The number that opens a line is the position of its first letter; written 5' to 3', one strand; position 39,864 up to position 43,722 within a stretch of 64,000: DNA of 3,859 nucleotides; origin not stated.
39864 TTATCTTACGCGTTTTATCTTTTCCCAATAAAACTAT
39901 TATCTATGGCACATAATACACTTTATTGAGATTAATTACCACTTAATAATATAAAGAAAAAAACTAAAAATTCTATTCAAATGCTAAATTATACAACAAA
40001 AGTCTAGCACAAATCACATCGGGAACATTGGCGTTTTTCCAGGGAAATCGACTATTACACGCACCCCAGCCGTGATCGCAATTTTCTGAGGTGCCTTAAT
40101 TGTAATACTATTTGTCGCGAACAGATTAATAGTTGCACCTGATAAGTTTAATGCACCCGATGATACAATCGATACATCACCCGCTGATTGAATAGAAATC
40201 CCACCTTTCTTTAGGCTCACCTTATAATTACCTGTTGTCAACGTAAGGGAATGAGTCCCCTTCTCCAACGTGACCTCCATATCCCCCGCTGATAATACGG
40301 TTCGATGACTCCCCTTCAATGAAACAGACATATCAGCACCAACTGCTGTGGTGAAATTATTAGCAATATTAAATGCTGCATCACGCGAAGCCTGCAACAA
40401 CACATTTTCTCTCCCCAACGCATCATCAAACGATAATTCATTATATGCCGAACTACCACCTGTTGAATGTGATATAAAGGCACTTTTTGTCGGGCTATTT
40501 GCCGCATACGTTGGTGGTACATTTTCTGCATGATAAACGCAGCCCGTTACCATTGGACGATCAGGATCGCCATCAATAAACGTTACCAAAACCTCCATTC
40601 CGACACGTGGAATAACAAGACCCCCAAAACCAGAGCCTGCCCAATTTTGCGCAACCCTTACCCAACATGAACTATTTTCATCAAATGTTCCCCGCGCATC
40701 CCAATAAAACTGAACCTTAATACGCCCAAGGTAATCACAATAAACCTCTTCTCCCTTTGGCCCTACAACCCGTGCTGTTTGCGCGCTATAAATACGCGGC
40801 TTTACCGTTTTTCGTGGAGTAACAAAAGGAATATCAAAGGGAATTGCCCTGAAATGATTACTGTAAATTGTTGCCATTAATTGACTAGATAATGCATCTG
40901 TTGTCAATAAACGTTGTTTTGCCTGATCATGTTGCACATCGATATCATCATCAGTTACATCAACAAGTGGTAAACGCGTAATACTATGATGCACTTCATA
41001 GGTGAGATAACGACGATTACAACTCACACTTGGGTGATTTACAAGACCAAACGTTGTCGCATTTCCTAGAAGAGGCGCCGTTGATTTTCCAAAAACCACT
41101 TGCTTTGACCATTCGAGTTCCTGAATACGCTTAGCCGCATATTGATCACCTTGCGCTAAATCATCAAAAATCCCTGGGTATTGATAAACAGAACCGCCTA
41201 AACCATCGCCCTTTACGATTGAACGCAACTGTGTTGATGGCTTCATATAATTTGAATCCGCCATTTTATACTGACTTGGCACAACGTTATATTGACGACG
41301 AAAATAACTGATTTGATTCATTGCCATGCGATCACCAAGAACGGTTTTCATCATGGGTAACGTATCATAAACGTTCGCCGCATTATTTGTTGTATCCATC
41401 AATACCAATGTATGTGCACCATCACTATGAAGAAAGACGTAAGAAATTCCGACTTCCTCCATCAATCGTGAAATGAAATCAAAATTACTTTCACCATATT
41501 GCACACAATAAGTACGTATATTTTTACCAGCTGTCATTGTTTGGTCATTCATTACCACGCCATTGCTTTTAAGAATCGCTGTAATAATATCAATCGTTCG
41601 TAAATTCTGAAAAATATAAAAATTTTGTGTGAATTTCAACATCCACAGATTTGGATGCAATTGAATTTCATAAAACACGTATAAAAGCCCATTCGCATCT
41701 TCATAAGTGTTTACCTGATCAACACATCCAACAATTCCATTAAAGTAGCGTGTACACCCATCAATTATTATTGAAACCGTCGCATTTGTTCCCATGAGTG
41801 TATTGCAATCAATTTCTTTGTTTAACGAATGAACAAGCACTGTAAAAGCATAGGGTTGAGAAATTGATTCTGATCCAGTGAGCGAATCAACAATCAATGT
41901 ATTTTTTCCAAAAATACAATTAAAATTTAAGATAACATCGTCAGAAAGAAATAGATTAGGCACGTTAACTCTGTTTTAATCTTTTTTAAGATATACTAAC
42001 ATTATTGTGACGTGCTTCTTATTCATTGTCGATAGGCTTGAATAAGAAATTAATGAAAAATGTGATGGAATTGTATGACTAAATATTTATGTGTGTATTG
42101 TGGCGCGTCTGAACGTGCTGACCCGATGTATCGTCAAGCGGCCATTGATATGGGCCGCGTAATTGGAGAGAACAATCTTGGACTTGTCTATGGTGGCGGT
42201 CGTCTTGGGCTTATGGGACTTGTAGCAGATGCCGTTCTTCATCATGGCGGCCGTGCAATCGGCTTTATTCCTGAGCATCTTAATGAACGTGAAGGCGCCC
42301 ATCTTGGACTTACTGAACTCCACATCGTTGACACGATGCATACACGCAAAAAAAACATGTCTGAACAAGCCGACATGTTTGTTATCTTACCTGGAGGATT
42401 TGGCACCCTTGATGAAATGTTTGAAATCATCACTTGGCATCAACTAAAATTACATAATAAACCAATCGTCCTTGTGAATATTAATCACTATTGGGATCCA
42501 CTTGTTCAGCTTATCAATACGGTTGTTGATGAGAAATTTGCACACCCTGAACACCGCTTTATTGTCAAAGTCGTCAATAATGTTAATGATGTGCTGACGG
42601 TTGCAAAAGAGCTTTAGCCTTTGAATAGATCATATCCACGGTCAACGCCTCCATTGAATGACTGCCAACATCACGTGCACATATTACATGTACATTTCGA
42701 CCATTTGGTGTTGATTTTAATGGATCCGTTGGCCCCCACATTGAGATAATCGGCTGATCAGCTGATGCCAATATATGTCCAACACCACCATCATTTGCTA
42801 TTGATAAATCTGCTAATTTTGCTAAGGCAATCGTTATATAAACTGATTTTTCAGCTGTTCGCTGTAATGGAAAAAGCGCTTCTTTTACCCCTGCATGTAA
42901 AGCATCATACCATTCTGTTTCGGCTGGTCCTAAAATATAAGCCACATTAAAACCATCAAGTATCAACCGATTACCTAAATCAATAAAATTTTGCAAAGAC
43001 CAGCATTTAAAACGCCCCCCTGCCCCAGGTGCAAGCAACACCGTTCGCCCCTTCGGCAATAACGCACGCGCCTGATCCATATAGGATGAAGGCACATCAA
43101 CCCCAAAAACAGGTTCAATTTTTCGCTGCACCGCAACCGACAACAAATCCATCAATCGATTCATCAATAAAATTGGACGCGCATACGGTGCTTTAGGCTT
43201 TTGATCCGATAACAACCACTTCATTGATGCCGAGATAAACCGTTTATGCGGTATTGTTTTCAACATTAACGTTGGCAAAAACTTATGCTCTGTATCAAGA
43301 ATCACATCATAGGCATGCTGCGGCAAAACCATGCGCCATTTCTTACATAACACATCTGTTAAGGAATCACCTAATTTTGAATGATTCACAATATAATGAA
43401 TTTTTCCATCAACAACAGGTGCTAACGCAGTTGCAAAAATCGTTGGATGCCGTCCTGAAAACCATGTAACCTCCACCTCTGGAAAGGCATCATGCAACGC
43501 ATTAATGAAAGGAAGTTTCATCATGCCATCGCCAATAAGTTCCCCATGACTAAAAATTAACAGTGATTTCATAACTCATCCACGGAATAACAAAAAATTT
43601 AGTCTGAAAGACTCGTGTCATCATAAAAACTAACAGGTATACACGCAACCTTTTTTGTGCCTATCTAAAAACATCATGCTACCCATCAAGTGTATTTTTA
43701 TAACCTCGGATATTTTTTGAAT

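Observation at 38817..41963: Orphan vgrG island: VgrG, then a 94-aa signal-peptide ORF, then a secreted S1 serine protease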

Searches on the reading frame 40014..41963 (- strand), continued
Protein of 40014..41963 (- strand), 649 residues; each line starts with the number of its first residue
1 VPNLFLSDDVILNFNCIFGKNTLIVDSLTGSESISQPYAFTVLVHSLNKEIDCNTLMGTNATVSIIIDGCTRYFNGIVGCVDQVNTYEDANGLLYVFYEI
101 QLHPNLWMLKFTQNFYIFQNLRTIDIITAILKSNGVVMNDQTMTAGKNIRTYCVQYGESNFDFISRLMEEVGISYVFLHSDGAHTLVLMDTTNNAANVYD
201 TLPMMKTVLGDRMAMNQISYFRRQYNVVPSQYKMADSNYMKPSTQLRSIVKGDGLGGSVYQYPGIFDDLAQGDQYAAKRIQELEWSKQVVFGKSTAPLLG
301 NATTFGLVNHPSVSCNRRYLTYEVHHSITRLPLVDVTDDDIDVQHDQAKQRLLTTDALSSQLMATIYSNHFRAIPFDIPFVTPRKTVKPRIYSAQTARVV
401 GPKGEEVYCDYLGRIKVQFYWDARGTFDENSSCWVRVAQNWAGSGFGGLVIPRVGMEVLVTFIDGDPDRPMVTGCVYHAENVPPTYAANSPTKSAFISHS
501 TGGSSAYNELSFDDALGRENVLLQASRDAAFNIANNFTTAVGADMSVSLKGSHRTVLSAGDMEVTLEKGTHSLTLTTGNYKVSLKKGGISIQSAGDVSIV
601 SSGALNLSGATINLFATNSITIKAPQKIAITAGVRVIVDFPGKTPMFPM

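Call 14: find_encoding_contigs(protein=P0003, flank=10000, max_places=6)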
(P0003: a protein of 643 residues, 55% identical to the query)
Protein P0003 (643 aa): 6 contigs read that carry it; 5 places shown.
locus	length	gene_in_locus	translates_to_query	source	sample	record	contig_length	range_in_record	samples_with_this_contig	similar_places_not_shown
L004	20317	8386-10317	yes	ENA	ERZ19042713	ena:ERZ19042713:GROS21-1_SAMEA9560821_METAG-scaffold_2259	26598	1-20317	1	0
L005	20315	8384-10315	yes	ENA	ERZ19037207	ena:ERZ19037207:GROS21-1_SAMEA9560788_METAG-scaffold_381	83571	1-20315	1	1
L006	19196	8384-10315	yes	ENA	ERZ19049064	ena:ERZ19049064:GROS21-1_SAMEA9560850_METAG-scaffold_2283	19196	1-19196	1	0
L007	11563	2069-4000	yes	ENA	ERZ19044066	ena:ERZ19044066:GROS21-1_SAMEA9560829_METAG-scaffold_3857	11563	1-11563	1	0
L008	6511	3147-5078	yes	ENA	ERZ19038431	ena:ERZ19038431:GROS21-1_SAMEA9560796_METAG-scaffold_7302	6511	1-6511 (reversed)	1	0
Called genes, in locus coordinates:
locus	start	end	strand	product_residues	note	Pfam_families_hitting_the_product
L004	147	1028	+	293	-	PF01545:Cation_efflux, PF16916:ZT_dimer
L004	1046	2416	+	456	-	PF08242:Methyltransf_12 (faint), PF22458:RsmF-B_ferredox, PF01209:Ubie_methyltran (weak), PF01189:Methyltr_RsmB-F, PF13847:Methyltransf_31, PF13649:Methyltransf_25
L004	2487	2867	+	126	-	-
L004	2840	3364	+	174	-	-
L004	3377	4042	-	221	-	PF02190:LON_substr_bdg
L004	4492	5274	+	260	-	-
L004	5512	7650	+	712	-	PF01138:RNase_PH, PF03725:RNase_PH_C, PF03726:PNPase, PF01138:RNase_PH, PF00013:KH_1, PF00575:S1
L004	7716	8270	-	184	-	PF18306:LDcluster4, PF03641:Lysine_decarbox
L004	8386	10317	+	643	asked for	PF05954:Phage_GPD, PF04717:Phage_base_V, PF22178:Gp5_trimer_C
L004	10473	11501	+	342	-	PF00676:E1_dh, PF13292:DXP_synthase_N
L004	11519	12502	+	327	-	PF02779:Transket_pyr, PF02780:Transketolase_C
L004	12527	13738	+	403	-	PF00364:Biotin_lipoyl, PF02817:E3_binding, PF00198:2-oxoacid_dh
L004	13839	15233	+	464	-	PF00890:FAD_binding_2 (weak), PF01134:GIDA, PF01262:AlaDh_PNT_C (faint), PF07992:Pyr_redox_2, PF12831:FAD_oxidored, PF13738:Pyr_redox_3, PF00070:Pyr_redox, PF02852:Pyr_redox_dim, +4 more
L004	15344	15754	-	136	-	PF00293:NUDIX, PF14815:NUDIX_4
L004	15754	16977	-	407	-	PF00155:Aminotran_1_2, PF01041:DegT_DnrJ_EryC1 (weak)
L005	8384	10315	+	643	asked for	PF05954:Phage_GPD, PF04717:Phage_base_V, PF22178:Gp5_trimer_C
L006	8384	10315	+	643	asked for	PF05954:Phage_GPD, PF04717:Phage_base_V, PF22178:Gp5_trimer_C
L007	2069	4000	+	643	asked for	PF05954:Phage_GPD, PF04717:Phage_base_V, PF22178:Gp5_trimer_C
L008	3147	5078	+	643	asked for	PF05954:Phage_GPD, PF04717:Phage_base_V, PF22178:Gp5_trimer_C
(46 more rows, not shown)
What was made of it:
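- On VgrG/TssI: Indirect support: a lone ImpA_N gene lies near the vgrG of a 55%-identical relative (call 14).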

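Call 34: find_related_loci(query=window:40014-41963:-, collection=genome_contigs, flank=10000)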
Query window:40014-41963:- (649 aa) in genome_contigs; peptide patterns used: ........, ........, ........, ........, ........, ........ (x = any residue, [..] = any of these).
365 stretches matched a pattern; 283 encode a relative of the query (tblastn E <= 1e-3); the best 80 are kept; 80 distinct loci.
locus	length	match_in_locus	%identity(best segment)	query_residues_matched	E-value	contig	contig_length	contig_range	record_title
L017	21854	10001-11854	41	9-633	5e-163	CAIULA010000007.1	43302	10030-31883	MAG: uncultured Alphaproteobacteria bacterium isolate AlinenLipids_bin-7672 genome assembly, contig: bin-7672:07/46, who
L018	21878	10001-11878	41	12-636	1e-162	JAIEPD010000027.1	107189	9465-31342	MAG: Alphaproteobacteria bacterium isolate co.spades.DASTOOL.1kb_160 c_000000444602, whole genome shotgun sequence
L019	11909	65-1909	41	12-633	2e-160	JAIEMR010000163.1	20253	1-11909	MAG: Alphaproteobacteria bacterium isolate co.spades.CONCOCT.2.5kb_113 c_000000000014, whole genome shotgun sequence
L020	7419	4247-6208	39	5-636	8e-149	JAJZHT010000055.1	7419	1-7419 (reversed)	MAG: Proteobacteria bacterium isolate LL7.bin68 NODE_13488_length_7419_cov_1.187466, whole genome shotgun sequence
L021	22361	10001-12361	42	6-607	3e-137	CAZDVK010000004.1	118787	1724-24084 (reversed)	MAG TPA_asm: uncultured Verrucomicrobiales bacterium isolate SRP257259_co1_28 genome assembly, contig: NODE_127_length_1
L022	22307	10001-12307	42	6-636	5e-137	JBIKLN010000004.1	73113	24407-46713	MAG: Patescibacteria group bacterium isolate ME2014-08-22_3300042298_group5_bin99 Rohwer_bin1910_scaffold_93_c1, whole g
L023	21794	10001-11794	34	23-639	1e-111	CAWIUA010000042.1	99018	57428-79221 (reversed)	MAG: uncultured Alphaproteobacteria bacterium isolate MFD09603.bin.2.79 genome assembly, contig: contig_5456, whole geno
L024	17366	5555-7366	35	12-639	3e-110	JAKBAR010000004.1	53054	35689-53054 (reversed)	MAG: Proteobacteria bacterium isolate ZJ2.bin63 NODE_525_length_53054_cov_1.823493, whole genome shotgun sequence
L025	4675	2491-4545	33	12-633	3e-109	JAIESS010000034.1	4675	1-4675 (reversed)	MAG: Alphaproteobacteria bacterium isolate co.spades.METABAT.2.5kb_076 c_000000397339, whole genome shotgun sequence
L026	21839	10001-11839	35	10-636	1e-107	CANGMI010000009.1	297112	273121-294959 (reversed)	MAG: Proteobacteria bacterium isolate Jr-7aug17-123 genome assembly, contig: Jr-7aug17-C23, whole genome shotgun sequenc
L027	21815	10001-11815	32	12-634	4e-105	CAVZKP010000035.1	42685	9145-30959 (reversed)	MAG: uncultured Alphaproteobacteria bacterium isolate MFD04428.bin.1.181 genome assembly, contig: contig_63009, whole ge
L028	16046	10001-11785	33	12-633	4e-104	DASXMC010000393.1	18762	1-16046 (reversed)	MAG TPA_asm: Stellaceae bacterium isolate SMAG_U5318 k141_1020864, whole genome shotgun sequence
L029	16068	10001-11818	33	5-639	2e-103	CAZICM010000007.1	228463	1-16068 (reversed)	MAG TPA_asm: uncultured Polyangiaceae bacterium isolate binchicken_co16_258 genome assembly, contig: NODE_52_length_2284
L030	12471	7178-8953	33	22-637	3e-103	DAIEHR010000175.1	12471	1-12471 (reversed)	MAG TPA_asm: Acetobacteraceae bacterium isolate clean1011 k141_3326799, whole genome shotgun sequence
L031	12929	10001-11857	33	5-638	2e-102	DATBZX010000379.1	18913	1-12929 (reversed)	MAG TPA_asm: Terriglobales bacterium isolate SMAG_U7630 k141_211281, whole genome shotgun sequence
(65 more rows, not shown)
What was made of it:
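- Tried and rejected: The organism name and the rest of the genome therefore stayed out of reach (call 34).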

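Call 53: find_encoding_contigs(protein=P0004, flank=6000, max_places=2)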
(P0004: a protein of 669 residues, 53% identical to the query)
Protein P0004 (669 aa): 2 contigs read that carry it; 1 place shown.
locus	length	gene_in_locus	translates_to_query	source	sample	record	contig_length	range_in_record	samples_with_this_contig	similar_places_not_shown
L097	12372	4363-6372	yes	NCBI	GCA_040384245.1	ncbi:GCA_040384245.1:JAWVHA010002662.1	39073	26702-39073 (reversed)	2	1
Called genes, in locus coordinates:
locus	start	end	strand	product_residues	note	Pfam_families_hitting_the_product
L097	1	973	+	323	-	?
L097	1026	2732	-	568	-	PF02463:SMC_N, PF13476:AAA_23, PF13555:AAA_29 (faint)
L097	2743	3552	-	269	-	PF13512:TPR_18, PF13525:YfiO, PF07719:TPR_2 (faint), PF13174:TPR_6 (faint), PF13428:TPR_14 (faint), PF13432:TPR_16 (faint), PF14559:TPR_19 (weak)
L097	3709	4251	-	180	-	PF18306:LDcluster4, PF03641:Lysine_decarbox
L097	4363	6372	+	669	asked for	PF05954:Phage_GPD, PF04717:Phage_base_V, PF22178:Gp5_trimer_C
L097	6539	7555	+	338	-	PF00676:E1_dh, PF13292:DXP_synthase_N, PF02775:TPP_enzyme_C (faint)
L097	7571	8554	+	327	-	PF02779:Transket_pyr, PF02780:Transketolase_C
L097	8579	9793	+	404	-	PF00364:Biotin_lipoyl, PF02817:E3_binding, PF00198:2-oxoacid_dh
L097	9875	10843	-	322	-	-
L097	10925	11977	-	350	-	PF10727:Rossmann-like (weak), PF01210:NAD_Gly3P_dh_N, PF02558:ApbA, PF03807:F420_oxidored, PF07479:NAD_Gly3P_dh_C, PF20618:GPD_NAD_C_bact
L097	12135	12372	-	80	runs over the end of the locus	-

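Call 54: find_encoding_contigs(protein=P0009, flank=6000, max_places=2)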
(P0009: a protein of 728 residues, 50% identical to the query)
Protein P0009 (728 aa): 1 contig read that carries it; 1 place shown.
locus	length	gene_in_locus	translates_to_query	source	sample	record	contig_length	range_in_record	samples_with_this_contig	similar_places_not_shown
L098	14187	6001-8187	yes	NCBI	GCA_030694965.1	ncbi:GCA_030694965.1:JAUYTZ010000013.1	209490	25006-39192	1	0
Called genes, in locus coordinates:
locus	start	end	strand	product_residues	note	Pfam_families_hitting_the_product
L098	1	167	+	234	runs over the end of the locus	PF03050:DDE_Tnp_IS66 (faint), PF00665:rve, PF13610:DDE_Tnp_IS240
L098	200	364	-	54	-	-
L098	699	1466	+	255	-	PF00196:GerE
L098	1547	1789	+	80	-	-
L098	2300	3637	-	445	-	PF23247:LRR_RPS2 (faint), PF27087:LRR_TMOD-LMOD (weak)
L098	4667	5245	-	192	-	PF00300:His_Phos_1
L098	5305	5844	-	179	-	PF18306:LDcluster4, PF03641:Lysine_decarbox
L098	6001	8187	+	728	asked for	PF05954:Phage_GPD, PF04717:Phage_base_V, PF22178:Gp5_trimer_C (weak)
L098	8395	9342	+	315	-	PF04392:ABC_sub_bind, PF13407:Peripla_BP_4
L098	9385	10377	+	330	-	PF04392:ABC_sub_bind, PF13407:Peripla_BP_4 (faint)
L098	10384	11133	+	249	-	PF01209:Ubie_methyltran, PF13847:Methyltransf_31, PF08241:Methyltransf_11, PF08242:Methyltransf_12, PF13649:Methyltransf_25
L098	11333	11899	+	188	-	PF08207:EFP_N, PF01132:EFP, PF09285:Elong-fact-P_C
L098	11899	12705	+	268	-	PF00459:Inositol_P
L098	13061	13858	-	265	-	-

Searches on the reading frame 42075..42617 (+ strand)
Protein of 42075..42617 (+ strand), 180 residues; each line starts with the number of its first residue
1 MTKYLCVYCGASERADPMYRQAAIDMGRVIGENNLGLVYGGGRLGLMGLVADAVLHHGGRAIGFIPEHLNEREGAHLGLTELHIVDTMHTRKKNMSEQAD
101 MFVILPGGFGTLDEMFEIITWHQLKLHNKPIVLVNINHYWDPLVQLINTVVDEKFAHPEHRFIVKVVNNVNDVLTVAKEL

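Call 3: search_protein_families(library=pfam, proteins=[window:42075-42617:+], max_evalue=0.01)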
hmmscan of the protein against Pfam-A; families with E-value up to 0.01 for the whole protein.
window:42075-42617:+ (180 aa): 2 families
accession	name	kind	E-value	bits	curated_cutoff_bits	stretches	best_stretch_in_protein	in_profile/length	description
PF03641.19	Lysine_decarbox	-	3.4e-45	153.9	27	1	47-174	1-128/131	Possible lysine decarboxylase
PF18306.6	LDcluster4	-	1.3e-14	54.5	26.3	1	10-135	8-124/151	SLOG cluster4 family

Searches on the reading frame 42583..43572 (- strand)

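Call 3: search_protein_families(library=pfam, proteins=[window:42583-43572:-], max_evalue=0.01)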
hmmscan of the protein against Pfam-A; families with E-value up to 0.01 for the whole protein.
window:42583-43572:- (329 aa): 1 family
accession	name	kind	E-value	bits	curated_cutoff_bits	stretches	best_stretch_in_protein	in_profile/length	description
PF01075.23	Glyco_transf_9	-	9e-18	64.9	22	1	83-301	8-230/247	Glycosyltransferase family 9 (heptosyltransferase)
